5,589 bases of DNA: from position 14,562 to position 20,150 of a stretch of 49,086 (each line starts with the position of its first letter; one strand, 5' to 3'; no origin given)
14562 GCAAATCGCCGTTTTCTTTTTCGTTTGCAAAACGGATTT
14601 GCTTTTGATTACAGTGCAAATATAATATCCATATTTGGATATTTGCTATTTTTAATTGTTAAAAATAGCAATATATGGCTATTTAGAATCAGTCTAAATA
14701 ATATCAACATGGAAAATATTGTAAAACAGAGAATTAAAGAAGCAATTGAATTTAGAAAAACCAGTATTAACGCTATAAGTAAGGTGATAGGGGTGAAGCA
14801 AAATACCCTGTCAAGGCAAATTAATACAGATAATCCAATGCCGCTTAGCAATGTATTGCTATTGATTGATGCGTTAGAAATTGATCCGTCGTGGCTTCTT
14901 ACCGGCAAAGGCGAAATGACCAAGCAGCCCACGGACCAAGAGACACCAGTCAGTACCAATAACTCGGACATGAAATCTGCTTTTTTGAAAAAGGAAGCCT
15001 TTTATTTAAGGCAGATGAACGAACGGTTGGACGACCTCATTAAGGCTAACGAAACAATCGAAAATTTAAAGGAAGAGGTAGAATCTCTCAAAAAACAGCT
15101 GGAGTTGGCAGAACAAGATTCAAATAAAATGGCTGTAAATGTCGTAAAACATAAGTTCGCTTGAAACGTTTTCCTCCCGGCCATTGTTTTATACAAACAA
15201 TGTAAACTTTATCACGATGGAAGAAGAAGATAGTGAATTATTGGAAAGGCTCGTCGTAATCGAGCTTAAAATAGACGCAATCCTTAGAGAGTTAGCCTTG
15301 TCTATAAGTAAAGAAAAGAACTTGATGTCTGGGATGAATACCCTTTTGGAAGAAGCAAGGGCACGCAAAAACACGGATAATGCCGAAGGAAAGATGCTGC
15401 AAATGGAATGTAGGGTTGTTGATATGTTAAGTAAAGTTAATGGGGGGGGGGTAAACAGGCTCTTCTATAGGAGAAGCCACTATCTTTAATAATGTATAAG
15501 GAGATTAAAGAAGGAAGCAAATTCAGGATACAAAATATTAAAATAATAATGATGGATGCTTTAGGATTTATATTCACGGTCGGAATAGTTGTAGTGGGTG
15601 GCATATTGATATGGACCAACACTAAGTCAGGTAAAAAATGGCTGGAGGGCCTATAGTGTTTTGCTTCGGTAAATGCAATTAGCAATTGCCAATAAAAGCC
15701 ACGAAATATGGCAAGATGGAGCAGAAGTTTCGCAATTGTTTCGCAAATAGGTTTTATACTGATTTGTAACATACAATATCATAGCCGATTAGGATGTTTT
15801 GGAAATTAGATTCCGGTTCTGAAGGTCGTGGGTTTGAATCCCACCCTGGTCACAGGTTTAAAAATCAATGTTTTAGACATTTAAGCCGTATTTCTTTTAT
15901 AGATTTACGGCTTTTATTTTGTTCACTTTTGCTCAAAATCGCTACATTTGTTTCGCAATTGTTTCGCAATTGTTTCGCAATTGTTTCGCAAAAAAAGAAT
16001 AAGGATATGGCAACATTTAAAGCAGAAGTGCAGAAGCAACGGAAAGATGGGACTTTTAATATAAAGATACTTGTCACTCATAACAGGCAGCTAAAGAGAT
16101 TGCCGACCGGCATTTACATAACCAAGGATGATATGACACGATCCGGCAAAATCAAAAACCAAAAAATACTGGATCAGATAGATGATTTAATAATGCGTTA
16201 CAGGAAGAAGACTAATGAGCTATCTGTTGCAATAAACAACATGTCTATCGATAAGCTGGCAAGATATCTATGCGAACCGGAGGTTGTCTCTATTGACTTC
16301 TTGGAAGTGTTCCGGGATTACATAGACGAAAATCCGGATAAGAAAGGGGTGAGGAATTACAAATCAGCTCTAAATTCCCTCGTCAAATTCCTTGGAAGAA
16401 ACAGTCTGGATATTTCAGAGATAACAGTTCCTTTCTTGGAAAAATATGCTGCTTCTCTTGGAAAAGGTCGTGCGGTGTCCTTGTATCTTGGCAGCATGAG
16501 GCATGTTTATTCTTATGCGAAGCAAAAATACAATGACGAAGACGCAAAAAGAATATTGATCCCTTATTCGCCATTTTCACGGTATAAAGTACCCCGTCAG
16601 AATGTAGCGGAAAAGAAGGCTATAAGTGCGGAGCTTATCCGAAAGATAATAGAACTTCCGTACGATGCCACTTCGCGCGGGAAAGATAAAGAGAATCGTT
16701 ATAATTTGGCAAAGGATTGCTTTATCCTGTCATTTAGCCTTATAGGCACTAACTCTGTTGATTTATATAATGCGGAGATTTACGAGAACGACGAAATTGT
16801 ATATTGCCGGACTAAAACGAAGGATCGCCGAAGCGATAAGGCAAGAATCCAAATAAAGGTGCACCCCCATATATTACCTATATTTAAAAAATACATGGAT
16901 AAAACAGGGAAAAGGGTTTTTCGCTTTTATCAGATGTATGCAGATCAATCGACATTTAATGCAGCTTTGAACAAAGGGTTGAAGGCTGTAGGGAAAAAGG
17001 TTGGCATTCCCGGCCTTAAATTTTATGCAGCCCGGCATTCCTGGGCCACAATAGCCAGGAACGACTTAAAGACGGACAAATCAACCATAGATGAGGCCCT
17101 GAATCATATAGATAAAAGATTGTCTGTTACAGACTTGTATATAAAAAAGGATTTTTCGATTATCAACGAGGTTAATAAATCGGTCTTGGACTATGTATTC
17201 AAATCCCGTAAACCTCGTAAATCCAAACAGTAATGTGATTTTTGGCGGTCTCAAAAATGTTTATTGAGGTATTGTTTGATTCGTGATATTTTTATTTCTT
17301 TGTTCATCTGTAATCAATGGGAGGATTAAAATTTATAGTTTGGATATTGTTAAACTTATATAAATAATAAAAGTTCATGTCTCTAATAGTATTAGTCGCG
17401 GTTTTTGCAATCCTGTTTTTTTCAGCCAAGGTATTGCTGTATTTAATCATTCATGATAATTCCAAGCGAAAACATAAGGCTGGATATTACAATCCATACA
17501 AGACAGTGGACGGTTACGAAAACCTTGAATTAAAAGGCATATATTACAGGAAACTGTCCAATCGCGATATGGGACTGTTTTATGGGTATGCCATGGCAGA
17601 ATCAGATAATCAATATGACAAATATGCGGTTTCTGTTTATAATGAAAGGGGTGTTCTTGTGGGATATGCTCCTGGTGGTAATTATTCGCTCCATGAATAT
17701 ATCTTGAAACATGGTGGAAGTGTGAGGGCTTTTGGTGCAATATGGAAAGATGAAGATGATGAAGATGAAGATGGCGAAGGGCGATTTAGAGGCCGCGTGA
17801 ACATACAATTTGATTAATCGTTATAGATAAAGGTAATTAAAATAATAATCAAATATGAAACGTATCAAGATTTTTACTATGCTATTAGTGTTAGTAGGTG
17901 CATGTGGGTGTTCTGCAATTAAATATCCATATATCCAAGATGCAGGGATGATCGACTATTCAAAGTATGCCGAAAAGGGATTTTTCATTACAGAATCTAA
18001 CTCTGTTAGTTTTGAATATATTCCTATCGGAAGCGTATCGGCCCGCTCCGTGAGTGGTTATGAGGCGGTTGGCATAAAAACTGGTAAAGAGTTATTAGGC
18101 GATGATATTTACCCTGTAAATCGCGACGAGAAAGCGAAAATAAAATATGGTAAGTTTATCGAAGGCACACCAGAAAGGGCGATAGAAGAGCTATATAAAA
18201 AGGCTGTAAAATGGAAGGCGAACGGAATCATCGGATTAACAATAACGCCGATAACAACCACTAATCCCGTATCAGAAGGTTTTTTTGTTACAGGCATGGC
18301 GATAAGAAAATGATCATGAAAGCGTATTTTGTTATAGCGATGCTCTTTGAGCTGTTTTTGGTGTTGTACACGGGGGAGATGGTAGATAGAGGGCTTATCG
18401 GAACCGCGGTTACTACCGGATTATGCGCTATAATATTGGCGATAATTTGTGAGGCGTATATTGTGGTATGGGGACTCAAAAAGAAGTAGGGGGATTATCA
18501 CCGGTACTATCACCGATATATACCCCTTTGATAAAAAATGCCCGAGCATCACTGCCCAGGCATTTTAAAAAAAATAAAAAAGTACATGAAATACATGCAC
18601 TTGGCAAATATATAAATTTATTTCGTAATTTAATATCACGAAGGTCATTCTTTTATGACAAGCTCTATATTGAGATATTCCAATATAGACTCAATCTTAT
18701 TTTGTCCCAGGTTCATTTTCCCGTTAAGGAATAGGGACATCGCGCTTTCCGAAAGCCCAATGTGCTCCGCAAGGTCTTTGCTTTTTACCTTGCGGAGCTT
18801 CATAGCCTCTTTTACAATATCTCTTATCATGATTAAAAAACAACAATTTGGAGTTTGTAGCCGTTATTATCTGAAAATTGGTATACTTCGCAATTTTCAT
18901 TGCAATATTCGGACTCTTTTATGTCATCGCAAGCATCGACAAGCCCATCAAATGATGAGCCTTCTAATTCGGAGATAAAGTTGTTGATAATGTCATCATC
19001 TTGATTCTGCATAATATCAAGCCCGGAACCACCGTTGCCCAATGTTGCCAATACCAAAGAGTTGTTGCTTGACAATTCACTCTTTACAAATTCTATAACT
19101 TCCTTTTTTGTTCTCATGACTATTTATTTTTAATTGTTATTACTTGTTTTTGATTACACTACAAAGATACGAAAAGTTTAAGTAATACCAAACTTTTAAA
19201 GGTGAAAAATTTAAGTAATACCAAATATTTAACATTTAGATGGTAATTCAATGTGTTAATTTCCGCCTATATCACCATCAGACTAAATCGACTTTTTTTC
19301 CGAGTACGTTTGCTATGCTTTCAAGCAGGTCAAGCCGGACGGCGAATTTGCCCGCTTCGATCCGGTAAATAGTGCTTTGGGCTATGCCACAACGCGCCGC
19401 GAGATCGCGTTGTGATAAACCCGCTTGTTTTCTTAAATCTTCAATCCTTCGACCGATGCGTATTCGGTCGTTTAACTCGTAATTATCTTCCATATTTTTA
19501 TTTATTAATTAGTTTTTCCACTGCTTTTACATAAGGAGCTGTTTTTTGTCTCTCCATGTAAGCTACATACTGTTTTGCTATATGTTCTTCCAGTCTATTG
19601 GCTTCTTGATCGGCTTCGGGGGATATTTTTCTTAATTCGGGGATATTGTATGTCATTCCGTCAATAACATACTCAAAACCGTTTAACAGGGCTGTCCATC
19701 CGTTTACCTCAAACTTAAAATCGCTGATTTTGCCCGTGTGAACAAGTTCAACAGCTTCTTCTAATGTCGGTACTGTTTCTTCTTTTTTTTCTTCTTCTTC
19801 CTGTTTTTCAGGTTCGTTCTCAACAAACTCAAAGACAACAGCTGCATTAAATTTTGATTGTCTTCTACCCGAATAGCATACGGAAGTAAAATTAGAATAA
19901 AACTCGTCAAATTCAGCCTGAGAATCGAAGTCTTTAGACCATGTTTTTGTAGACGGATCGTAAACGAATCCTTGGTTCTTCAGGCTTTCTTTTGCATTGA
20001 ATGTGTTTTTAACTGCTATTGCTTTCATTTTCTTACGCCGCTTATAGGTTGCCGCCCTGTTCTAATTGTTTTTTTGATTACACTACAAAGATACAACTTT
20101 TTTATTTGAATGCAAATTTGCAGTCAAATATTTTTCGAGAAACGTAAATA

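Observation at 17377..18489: Lysogen-side moron trio after int: TM-anchored HIRAN protein + YbjQ-like lipoprotein + 2-TM peptide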

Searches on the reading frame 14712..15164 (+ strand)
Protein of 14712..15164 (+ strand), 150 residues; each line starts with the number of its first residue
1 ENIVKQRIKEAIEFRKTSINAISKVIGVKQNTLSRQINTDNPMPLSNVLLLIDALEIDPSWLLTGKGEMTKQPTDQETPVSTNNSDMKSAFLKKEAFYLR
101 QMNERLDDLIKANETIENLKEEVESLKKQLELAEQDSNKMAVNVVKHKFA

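Call 66: search_protein_families(library=phrogs, proteins=[window:14712-15164:+], max_evalue=0.001)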
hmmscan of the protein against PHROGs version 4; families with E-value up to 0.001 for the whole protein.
window:14712-15164:+ (150 aa): 7 families
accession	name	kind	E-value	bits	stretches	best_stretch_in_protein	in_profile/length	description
phrog_4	-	transcription regulation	2.2e-10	41.1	1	4-83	137-205/400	transcriptional repressor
phrog_8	-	transcription regulation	4.1e-10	40.6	1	5-126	78-268/346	transcriptional regulator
phrog_2967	-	transcription regulation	9e-08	32.9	1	2-82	9-78/225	transcriptional regulator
phrog_2328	-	transcription regulation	3.5e-06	27.8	1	4-82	16-95/128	transcriptional repressor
phrog_2439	-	transcription regulation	6.7e-06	26.2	1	5-114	9-116/367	transcriptional regulator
phrog_9710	-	unknown function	1.2e-05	26.3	1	17-76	28-89/95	-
phrog_1373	-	transcription regulation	0.00079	20.4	0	4-92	64-152/166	transcriptional regulator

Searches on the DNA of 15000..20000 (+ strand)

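Call 7: search_dna_similar(query=window:15000-20000:+, collection=phages, mode=near)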
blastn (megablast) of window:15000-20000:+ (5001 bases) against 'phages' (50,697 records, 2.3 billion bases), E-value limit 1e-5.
No match.

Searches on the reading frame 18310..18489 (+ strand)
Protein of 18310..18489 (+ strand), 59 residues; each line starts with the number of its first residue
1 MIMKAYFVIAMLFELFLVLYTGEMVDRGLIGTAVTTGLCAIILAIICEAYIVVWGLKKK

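Call 3: search_protein_families(library=pfam, proteins=[window:18310-18489:+], max_evalue=1)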
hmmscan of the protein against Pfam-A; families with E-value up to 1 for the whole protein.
window:18310-18489:+ (59 aa): 1 family
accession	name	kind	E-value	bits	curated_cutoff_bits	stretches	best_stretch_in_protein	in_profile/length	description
PF11241.13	DUF3043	-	0.27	11.7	25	1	5-59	80-132/171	Protein of unknown function (DUF3043)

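Call 4: search_protein_families(library=padloc, proteins=[window:18310-18489:+], max_evalue=1)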
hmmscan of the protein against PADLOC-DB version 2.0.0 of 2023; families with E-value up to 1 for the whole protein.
window:18310-18489:+ (59 aa): 0 families

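Call 5: search_protein_families(library=phrogs, proteins=[window:18310-18489:+], max_evalue=1)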
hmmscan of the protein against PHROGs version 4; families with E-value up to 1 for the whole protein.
window:18310-18489:+ (59 aa): 1 family
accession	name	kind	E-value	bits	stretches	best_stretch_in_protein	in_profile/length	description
phrog_28108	-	unknown function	0.31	12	1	24-42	11-29/37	-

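Call 76: search_protein_families(library=ncbifam, proteins=[window:18310-18489:+], max_evalue=0.1)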
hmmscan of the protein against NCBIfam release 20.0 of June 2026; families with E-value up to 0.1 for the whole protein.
window:18310-18489:+ (59 aa): 0 families

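Call 87: find_homologous_proteins(query=window:18310-18489:+, max_evalue=0.01)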
Query window:18310-18489:+ (59 aa): 6 proteins with E <= 0.01 among 6 candidates.
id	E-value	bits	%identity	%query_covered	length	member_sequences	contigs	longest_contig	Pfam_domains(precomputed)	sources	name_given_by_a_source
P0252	5.0e-28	113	98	100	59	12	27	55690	-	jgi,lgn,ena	-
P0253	4.4e-27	110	97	100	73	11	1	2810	-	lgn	-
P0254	8.8e-15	71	90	71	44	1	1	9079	-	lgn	-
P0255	3.2e-14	70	95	66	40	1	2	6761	-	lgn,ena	-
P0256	9.8e-11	59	89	59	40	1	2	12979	-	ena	-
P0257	7.7e-6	44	96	44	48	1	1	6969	-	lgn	-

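Call 88: find_encoding_contigs(protein=P0256, flank=3000, max_places=3)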
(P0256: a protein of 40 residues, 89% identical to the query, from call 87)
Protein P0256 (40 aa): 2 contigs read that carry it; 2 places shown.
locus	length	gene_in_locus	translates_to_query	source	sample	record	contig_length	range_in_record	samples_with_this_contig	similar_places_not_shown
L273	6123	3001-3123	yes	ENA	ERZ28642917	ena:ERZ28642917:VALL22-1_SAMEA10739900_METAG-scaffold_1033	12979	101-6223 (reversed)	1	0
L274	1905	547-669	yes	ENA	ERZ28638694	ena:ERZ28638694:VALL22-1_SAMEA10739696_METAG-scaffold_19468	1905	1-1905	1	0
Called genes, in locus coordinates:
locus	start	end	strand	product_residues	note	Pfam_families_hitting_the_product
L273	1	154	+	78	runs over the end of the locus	-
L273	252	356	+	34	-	-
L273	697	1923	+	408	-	PF13102:Phage_int_SAM_5 (weak)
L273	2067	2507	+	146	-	PF08797:HIRAN (weak)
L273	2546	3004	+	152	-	-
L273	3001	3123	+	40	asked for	-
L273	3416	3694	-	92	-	PF13744:HTH_37, PF12844:HTH_19 (weak), PF13560:HTH_31, PF01381:HTH_3, PF13412:HTH_24 (weak), PF13443:HTH_26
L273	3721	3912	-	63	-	-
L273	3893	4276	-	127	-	-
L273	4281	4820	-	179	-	-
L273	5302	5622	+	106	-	-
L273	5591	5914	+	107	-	-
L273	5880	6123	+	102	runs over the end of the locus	PF01844:HNH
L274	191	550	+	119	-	-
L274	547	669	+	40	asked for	-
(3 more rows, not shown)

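Call 89: find_encoding_contigs(protein=P0254, flank=3000, max_places=3)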
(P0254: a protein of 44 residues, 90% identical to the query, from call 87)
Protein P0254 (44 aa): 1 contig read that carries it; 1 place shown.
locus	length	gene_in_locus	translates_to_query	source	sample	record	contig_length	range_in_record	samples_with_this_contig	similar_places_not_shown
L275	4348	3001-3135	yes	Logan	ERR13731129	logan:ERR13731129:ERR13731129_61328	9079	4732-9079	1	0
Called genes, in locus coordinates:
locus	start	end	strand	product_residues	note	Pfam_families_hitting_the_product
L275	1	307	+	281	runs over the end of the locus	PF00929:RNase_T, PF00533:BRCT (weak)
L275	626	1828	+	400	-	PF17293:Arm-DNA-bind_5 (weak), PF13102:Phage_int_SAM_5 (weak)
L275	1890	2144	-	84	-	-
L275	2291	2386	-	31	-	-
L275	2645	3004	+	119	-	-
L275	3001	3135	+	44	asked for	-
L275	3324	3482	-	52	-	PF12844:HTH_19 (weak), PF13443:HTH_26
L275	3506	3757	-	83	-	-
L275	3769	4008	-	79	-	-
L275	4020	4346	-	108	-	?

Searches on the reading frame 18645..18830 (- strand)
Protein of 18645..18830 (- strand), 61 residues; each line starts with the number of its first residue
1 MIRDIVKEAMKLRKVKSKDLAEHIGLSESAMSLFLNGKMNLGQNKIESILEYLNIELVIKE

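Call 66: search_protein_families(library=phrogs, proteins=[window:18645-18830:-], max_evalue=0.001)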
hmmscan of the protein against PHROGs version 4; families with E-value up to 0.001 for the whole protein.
window:18645-18830:- (61 aa): 13 families
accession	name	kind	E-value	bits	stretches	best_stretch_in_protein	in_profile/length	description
phrog_8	-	transcription regulation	6.2e-08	33.5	1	1-55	76-130/346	transcriptional regulator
phrog_2967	-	transcription regulation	3.4e-07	31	1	3-56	12-65/225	transcriptional regulator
phrog_2439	-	transcription regulation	9.2e-06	25.8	1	3-56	9-62/367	transcriptional regulator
phrog_1468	-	transcription regulation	2.6e-05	24.7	1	6-56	12-61/67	transcriptional repressor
phrog_296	-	integration and excision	4.9e-05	23.2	1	2-49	228-275/626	DNA transposition protein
phrog_3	-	transcription regulation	5.2e-05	24.2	1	1-56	88-141/430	transcriptional repressor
phrog_725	-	transcription regulation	5.8e-05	24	1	11-60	22-68/101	CII-like regulator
phrog_1373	-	transcription regulation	8.1e-05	23.7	1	2-59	64-121/166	transcriptional regulator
phrog_4583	-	transcription regulation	8.3e-05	23.5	1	3-56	12-65/81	transcriptional repressor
phrog_34939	-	unknown function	9.5e-05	23.1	1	6-55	14-64/280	-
phrog_3642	-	DNA, RNA and nucleotide metabolism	0.0002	22.2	1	4-54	10-61/79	HTH DNA binding protein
phrog_4779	-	transcription regulation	0.00029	22.3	1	3-60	4-63/98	transcriptional regulator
phrog_18104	-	transcription regulation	0.00056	20.7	1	19-54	18-53/57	transcriptional regulator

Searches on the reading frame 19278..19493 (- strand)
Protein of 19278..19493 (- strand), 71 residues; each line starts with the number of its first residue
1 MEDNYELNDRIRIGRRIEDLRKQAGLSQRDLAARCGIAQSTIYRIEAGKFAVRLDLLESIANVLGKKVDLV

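Call 66: search_protein_families(library=phrogs, proteins=[window:19278-19493:-], max_evalue=0.001)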
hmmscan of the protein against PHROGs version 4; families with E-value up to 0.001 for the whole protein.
window:19278-19493:- (71 aa): 25 families
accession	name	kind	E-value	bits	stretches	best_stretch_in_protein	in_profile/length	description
phrog_1373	-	transcription regulation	2.6e-16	61.1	1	9-70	60-121/166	transcriptional regulator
phrog_8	-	transcription regulation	2.2e-14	54.7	1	10-68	74-132/346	transcriptional regulator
phrog_4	-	transcription regulation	2.6e-12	47.4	1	10-69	134-189/400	transcriptional repressor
phrog_3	-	transcription regulation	1.1e-11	46.2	1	10-69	86-141/430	transcriptional repressor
phrog_2328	-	transcription regulation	1.1e-10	42.3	1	8-65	11-68/128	transcriptional repressor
phrog_2439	-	transcription regulation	4e-10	40.1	1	13-69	8-64/367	transcriptional regulator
phrog_5823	-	transcription regulation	6.8e-10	39.6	1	11-66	5-61/404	transcriptional regulator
phrog_2339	-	DNA, RNA and nucleotide metabolism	2.5e-09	38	1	11-70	24-84/98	HTH DNA binding protein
phrog_2967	-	transcription regulation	1.7e-08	35.3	1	11-65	9-63/225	transcriptional regulator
phrog_7241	-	transcription regulation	5e-08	34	1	20-69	69-118/122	transcriptional regulator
phrog_4583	-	transcription regulation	6.9e-08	33.4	1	17-66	15-64/81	transcriptional repressor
phrog_955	-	DNA, RNA and nucleotide metabolism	6.6e-07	30.2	1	13-63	25-75/142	HTH DNA binding protein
phrog_6831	-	transcription regulation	6.9e-07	30.2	1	17-62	11-56/68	transcriptional regulator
phrog_9908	-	DNA, RNA and nucleotide metabolism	4.1e-06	27.1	1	10-66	11-67/282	DNA binding protein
phrog_13326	-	unknown function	5.6e-06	27.5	1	27-65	9-47/151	-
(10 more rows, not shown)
